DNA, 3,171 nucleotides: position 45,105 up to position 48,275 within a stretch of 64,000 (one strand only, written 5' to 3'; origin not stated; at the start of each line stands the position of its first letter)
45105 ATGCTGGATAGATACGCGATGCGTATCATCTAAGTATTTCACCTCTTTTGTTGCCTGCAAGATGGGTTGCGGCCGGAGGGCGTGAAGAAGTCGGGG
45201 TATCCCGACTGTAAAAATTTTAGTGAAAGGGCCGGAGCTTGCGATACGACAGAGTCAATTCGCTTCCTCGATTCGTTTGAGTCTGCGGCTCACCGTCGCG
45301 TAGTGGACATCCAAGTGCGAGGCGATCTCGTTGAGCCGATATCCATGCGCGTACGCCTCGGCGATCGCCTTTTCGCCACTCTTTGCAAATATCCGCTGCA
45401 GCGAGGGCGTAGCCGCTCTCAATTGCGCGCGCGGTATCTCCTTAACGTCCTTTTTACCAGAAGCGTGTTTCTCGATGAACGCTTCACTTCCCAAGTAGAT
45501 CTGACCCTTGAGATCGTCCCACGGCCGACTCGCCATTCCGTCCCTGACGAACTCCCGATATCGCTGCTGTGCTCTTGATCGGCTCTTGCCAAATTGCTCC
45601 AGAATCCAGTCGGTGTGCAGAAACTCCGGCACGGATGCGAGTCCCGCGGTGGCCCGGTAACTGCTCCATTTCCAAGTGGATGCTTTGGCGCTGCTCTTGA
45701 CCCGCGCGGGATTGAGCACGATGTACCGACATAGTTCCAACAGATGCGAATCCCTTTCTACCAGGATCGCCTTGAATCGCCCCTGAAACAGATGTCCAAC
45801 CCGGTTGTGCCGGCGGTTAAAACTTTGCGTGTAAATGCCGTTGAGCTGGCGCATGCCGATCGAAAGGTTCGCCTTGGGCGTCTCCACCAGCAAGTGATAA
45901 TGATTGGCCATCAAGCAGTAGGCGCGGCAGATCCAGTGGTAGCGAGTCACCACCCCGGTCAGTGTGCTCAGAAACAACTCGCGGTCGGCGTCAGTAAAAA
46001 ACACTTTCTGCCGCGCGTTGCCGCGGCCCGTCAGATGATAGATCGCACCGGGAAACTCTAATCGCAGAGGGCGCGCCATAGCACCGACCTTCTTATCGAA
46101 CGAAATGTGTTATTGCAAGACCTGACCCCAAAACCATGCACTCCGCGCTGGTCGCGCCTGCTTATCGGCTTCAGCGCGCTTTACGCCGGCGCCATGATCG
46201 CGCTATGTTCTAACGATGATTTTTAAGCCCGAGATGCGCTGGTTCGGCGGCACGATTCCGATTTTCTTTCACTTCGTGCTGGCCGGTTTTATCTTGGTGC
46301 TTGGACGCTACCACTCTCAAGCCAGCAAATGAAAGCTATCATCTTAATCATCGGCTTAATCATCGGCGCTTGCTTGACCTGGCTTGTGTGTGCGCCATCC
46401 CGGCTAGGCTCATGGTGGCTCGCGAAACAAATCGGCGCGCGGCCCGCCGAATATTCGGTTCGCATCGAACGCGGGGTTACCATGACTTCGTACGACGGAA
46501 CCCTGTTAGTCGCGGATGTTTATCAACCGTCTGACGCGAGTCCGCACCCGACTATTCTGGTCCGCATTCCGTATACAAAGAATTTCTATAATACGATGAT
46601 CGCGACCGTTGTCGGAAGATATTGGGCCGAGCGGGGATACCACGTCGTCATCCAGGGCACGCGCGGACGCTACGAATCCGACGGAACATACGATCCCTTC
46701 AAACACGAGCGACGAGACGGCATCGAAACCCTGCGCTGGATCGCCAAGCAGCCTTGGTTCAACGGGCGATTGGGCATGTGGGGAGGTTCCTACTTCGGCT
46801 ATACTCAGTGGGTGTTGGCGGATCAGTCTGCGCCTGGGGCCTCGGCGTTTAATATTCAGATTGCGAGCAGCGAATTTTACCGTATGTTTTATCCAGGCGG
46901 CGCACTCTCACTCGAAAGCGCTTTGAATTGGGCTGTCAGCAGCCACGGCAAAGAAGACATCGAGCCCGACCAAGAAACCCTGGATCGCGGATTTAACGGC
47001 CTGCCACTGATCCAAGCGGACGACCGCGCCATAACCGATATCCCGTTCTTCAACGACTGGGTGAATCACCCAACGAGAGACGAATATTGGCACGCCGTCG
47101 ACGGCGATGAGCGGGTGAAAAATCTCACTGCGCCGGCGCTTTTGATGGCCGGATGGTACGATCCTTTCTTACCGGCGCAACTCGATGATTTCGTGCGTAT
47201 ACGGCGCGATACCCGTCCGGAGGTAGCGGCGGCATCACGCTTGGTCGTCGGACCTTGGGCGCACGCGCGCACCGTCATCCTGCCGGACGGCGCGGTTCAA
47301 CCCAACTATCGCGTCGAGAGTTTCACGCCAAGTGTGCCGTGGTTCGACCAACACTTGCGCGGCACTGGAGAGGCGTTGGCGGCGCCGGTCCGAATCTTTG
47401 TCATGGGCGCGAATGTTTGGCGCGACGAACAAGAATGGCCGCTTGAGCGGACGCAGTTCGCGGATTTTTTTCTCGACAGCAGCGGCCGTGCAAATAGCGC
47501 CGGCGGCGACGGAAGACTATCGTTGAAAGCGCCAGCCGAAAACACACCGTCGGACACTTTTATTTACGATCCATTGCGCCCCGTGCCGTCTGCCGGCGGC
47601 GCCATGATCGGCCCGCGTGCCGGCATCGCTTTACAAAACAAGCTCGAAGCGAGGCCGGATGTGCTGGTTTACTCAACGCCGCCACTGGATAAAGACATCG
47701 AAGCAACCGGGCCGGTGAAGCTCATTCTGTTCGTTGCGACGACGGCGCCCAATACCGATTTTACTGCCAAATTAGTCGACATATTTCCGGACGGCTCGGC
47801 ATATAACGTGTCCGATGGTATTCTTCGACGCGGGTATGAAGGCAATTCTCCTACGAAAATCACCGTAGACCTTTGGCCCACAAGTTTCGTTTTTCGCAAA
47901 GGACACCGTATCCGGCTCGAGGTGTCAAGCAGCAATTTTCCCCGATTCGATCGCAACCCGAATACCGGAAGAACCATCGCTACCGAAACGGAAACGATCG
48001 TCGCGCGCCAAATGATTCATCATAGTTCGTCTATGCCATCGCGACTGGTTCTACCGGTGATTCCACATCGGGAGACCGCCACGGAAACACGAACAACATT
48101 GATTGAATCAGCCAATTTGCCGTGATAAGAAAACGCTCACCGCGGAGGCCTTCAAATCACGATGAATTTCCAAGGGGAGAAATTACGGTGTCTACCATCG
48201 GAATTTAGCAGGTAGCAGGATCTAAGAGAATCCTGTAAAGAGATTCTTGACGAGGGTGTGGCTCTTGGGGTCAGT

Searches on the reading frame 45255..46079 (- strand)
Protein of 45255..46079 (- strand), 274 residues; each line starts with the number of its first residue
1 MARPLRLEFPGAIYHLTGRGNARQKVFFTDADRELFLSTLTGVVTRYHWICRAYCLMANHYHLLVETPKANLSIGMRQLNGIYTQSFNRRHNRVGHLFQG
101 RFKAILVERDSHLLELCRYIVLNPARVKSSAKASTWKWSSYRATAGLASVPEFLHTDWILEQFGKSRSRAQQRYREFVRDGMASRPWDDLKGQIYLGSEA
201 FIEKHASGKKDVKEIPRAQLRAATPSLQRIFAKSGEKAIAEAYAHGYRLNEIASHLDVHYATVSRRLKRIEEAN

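Call 7: search_protein_families(library=pfam, proteins=[window:45255-46079:-], max_evalue=0.01)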
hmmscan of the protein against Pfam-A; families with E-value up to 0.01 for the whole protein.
window:45255-46079:- (274 aa): 6 families
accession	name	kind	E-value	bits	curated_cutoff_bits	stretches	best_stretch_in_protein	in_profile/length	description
PF01797.21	Y1_Tnp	-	1.1e-12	48.5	23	1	13-120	6-118/121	Transposase IS200 like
PF13384.12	HTH_23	-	4e-06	26.9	24.6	1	239-271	10-42/50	Homeodomain-like domain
PF13936.12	HTH_38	-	1.3e-05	25.3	27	1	238-269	12-43/44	Helix-turn-helix domain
PF13556.12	HTH_30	-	9.2e-05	22.6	27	1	244-272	10-38/59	PucR C-terminal helix-turn-helix domain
PF13518.12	HTH_28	-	0.00031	21.2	25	1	239-272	5-38/52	Helix-turn-helix domain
PF08281.18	Sigma70_r4_2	-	0.006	16.6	25.7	0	239-270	19-50/54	Sigma-70, region 4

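Call 37: search_protein_families(library=ncbifam, proteins=[window:45255-46079:-], max_evalue=0.01)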
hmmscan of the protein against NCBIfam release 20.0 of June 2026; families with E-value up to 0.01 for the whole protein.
window:45255-46079:- (274 aa): 3 families
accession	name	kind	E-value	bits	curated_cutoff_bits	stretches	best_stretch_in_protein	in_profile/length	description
NF047646.1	REP_Tyr_transpos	equivalog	6.2e-20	71.6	80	1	6-139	4-146/146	REP-associated tyrosine transposase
NF033573.1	transpos_IS200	equivalog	0.0047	17.2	55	0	14-94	13-93/126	IS200/IS605 family transposase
TIGR02937.1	sigma70-ECF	superfamily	0.0084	15.7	42.9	0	237-270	124-157/165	sigma-70 family RNA polymerase sigma factor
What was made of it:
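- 45229..46129 (-): Intact TIRtron A. The TIRYT gene is 45255-46079 (Y1_Tnp plus C-terminal HTH). The left-end TIR is 46103-46129. A diverged right-end TIR is at 45229-45251. NF047646 71.6 bits, below the 80-bit cut-off (call 37).
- On Classical REP / RAYT: NF047646: 71.6 bits, cut-off 80 (call 37).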

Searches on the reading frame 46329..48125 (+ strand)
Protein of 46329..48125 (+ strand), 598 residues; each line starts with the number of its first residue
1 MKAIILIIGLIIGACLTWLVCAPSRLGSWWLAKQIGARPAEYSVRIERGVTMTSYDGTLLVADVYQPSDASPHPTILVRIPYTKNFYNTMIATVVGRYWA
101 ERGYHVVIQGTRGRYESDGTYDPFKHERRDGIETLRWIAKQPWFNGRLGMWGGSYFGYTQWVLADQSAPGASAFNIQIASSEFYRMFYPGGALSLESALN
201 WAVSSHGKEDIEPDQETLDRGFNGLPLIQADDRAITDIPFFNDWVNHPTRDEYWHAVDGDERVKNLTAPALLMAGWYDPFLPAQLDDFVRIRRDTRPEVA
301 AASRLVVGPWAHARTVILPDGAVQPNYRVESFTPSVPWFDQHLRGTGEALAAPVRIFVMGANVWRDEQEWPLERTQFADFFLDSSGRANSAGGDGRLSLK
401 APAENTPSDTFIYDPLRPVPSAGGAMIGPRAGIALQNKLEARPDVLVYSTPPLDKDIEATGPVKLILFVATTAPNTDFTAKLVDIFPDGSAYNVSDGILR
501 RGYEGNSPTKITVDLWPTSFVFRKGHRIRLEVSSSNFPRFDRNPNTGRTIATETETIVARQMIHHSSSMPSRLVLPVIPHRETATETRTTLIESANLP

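Call 7: search_protein_families(library=pfam, proteins=[window:46329-48125:+], max_evalue=0.01)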
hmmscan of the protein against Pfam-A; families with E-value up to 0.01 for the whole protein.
window:46329-48125:+ (598 aa): 3 families
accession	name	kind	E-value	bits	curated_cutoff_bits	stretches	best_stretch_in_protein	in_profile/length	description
PF02129.25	Peptidase_S15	-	3.4e-54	184.7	23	1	56-313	1-261/262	X-Pro dipeptidyl-peptidase (S15 family)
PF08530.16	PepX_C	-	1.6e-41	143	22.5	1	352-573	7-216/217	X-Pro dipeptidyl-peptidase C-terminal non-catalytic domain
PF00326.27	Peptidase_S9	-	0.0072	16.3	22.6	0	98-164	9-83/213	Prolyl oligopeptidase family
